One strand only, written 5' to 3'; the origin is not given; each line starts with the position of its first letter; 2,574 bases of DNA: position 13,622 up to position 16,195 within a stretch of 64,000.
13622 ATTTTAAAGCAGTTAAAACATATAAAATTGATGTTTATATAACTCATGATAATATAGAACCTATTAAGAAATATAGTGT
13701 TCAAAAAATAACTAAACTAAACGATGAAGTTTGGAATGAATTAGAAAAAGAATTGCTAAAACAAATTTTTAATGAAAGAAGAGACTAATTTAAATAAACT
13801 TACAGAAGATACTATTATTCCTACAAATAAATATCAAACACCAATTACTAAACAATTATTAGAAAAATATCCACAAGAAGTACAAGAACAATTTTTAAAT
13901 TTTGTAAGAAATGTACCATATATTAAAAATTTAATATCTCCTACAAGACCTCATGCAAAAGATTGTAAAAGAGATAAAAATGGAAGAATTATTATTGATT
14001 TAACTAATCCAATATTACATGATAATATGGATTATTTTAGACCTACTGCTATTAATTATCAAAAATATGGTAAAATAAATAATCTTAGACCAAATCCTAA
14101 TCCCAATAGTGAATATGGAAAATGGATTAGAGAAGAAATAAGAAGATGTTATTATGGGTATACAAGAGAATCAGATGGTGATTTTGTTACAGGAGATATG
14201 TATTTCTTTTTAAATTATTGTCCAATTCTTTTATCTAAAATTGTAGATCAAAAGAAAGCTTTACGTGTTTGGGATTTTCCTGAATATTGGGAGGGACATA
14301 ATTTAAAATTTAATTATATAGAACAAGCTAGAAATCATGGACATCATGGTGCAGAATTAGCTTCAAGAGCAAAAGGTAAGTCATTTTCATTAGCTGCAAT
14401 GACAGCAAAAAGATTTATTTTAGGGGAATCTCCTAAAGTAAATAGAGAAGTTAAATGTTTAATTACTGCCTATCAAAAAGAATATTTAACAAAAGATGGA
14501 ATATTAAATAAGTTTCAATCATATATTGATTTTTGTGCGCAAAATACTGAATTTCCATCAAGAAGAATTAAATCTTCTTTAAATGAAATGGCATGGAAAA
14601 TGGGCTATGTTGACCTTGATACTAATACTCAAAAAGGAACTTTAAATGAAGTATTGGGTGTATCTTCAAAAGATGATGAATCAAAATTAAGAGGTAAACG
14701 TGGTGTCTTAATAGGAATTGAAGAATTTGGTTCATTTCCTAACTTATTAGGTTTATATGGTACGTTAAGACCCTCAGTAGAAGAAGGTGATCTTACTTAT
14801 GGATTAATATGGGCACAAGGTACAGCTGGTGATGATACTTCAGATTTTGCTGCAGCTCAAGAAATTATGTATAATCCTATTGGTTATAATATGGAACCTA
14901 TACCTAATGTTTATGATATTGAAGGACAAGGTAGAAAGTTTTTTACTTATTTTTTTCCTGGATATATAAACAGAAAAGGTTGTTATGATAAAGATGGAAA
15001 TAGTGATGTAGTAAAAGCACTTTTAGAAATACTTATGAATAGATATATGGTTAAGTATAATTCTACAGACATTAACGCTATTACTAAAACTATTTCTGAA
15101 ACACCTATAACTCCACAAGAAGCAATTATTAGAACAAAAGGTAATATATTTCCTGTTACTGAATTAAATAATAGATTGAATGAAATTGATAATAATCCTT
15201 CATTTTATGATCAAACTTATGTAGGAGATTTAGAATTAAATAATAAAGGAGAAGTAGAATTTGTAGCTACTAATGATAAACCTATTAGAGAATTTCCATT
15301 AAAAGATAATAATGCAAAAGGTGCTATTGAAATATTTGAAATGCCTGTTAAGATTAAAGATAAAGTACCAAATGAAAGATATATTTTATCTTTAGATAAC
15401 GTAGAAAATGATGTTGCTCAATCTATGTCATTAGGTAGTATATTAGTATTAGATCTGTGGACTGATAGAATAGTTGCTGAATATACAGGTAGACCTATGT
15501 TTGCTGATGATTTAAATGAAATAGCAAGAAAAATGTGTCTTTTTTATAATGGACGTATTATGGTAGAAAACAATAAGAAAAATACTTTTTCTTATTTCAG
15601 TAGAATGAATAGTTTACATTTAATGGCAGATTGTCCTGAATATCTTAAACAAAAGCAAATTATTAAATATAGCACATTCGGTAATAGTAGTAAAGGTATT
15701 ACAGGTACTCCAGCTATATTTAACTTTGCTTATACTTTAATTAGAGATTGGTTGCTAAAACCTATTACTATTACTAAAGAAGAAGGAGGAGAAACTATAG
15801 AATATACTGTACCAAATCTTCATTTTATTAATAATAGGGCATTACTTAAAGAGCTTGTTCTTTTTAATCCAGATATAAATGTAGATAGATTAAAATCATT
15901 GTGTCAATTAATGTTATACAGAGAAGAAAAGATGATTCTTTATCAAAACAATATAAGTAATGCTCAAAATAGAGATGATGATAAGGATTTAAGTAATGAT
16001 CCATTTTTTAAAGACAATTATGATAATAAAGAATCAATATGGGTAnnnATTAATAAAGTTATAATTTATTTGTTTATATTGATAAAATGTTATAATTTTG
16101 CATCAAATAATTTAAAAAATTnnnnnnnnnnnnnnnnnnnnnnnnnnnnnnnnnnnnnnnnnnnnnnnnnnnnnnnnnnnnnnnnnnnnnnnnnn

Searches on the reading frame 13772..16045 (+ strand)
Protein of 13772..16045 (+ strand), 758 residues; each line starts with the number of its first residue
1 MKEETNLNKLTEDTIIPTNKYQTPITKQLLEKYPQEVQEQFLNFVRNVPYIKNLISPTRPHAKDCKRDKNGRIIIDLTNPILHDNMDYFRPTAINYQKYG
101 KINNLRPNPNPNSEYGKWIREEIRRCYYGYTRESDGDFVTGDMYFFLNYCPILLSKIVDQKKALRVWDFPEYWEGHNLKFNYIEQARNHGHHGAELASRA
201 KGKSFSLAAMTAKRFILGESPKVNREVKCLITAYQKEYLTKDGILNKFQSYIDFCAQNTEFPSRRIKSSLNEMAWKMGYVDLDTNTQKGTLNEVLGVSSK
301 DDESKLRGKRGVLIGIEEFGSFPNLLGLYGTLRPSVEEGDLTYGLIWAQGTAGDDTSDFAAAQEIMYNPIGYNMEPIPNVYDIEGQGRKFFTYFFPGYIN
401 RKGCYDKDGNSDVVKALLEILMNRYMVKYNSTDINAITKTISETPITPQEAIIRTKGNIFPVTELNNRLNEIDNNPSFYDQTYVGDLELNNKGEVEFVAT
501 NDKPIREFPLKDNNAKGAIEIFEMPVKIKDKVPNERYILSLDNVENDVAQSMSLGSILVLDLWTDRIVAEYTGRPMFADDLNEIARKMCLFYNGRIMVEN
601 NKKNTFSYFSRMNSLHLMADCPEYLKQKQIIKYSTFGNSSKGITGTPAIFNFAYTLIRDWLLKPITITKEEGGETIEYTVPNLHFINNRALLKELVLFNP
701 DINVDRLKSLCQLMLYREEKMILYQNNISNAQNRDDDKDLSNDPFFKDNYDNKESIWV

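Call 9: search_protein_families(library=phrogs, proteins=[window:13772-16045:+], max_evalue=0.001)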
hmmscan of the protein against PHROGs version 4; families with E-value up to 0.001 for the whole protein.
window:13772-16045:+ (758 aa): 1 family
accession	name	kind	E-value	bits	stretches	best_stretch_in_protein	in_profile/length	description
phrog_6681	-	head and packaging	3e-88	298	1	76-754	66-754/758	terminase large subunit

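Call 25: search_dna_similar(query=window:13772-16045:+, collection=phages, mode=protein, max_rows=15)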
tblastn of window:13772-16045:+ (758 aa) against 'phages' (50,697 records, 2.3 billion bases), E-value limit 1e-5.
Records with a match: 152; places in all: 152; records where one place covers at least 80% of the query: 130.
Best place of each record, by identity: 60-80% 2; <60% 150.
By first word of the organism name: uncultured 57; Bacteroides 32; Flavobacterium 29; Bacteriophage 8; CrAssphage 7; IAS 2; Dulem 2; Azobacteroides 2; Caudoviricetes 2; Cellulophaga 2; and 8 more.
By host as written in the record: - 76; Bacteroides intestinalis DSM 108646 25; Flavobacterium psychrophilum 950106-1/1 12; Bacteroides cellulosilyticus 4; Homo sapiens 3; Flavobacterium psychrophilum 020612-2/1 3; Flavobacterium psychrophilum strain FPS-D10 3; Bacteroides intestinalis APC919/174 2; and 17 more.
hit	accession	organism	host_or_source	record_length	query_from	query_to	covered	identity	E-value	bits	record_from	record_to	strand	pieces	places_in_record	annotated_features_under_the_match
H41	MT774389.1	uncultured phage cr116_1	human feces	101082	19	750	97%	65.2%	0e+0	993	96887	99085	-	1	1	terminase | hypothetical protein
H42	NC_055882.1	uncultured phage cr116_1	human feces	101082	19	750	97%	65.2%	0e+0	993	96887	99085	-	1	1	terminase large subunit | hypothetical protein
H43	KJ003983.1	IAS virus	Homo sapiens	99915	15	750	97%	57.4%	0e+0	852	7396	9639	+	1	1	record has no annotation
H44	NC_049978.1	IAS virus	Homo sapiens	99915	15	750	97%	57.4%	0e+0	852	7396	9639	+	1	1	terminase large subunit | hypothetical protein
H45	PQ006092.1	bajarodcaudo virus 1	Chaetodipus spinatus feces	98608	16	753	97%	55.8%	0e+0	839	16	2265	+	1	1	large terminase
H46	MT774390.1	uncultured phage cr85_1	human feces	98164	16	750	97%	55.7%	0e+0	832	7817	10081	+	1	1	terminase | hypothetical protein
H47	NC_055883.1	uncultured phage cr85_1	human feces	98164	16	750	97%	55.7%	0e+0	832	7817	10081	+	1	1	terminase large subunit | hypothetical protein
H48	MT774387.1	uncultured phage cr111_1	human feces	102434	19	750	97%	55.1%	0e+0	834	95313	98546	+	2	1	terminase | hypothetical protein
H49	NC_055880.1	uncultured phage cr111_1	human feces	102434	19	750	97%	55.1%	0e+0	834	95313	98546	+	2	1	terminase large subunit | hypothetical protein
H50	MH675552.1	Bacteroides phage crAss001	Bacteroides intestinalis APC919/174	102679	13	750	97%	53.0%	0e+0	759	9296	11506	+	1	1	large terminase subunit | endonuclease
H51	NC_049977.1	Bacteroides phage crAss001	Bacteroides intestinalis APC919/174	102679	13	750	97%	53.0%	0e+0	759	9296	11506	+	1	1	terminase large subunit | endonuclease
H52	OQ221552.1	Bacteroides phage PhiCrAssBcn17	Bacteroides intestinalis DSM 108646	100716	14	750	97%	52.9%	0e+0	758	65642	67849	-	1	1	large terminase subunit | hypothetical protein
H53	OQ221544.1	Bacteroides phage PhiCrAssBcn9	Bacteroides intestinalis DSM 108646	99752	16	750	97%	52.9%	0e+0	755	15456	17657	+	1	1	large terminase subunit | hypothetical protein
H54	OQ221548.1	Bacteroides phage PhiCrAssBcn13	Bacteroides intestinalis DSM 108646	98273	16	750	97%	52.9%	0e+0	755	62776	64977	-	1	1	large terminase subunit | hypothetical protein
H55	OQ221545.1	Bacteroides phage PhiCrAssBcn10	Bacteroides intestinalis DSM 108646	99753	16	750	97%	52.9%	0e+0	755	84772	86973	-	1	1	large terminase subunit | hypothetical protein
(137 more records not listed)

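Call 57: get_annotated_region(hit=H42, flank=14000)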
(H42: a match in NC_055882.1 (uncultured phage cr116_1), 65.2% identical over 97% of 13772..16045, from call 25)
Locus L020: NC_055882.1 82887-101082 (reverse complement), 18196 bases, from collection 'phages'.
description: CrAssphage cr116_1, complete genome.
organism: uncultured phage cr116_1 (NCBI taxid 2772073)
taxonomy: Viruses; Duplodnaviria; Heunggongvirae; Uroviricota; Caudoviricetes; Crassvirales; Steigviridae; Asinivirinae; Pamirivirus; Pamirivirus faecium
host: -; source: human feces; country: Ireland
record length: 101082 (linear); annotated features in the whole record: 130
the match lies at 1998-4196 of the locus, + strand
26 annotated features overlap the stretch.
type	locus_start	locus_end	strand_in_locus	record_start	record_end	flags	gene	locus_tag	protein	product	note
CDS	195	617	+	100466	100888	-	-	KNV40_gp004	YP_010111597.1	putative 10kDa chaperonin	gp_24175; putative 10kDa chaperonin [phiCrAss001]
CDS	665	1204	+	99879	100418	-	-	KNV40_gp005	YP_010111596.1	endonuclease VII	gp_24174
CDS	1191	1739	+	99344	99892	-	-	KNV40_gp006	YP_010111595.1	hypothetical protein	gp_24173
CDS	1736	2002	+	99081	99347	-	-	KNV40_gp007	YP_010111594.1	hypothetical protein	gp_24172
CDS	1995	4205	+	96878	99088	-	-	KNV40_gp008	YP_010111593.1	terminase large subunit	gp_24171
CDS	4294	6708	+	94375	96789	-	-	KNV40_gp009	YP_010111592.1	portal protein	gp_24170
CDS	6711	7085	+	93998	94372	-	-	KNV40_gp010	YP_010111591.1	hypothetical protein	gp_24169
CDS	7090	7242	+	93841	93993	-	-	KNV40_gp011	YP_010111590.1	hypothetical protein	gp_24168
CDS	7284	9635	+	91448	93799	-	-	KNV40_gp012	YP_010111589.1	hypothetical protein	gp_24167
CDS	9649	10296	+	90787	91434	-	-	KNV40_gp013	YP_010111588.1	hypothetical protein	gp_24166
CDS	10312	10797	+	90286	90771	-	-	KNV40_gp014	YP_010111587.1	hypothetical protein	gp_24165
CDS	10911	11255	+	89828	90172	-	-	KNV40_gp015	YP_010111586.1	hypothetical protein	gp_24164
CDS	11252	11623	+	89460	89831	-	-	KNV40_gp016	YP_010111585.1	lysis regulatory protein/holin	gp_24163; Phage lysis regulatory protein/holin [phiCrAss001]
CDS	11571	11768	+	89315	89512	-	-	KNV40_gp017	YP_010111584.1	hypothetical protein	gp_24162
CDS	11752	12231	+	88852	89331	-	-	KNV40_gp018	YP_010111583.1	L,D-carboxypeptidase/transpeptidase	gp_24161; L,D-carboxypeptidase/Transpeptidase [phiCrAss001]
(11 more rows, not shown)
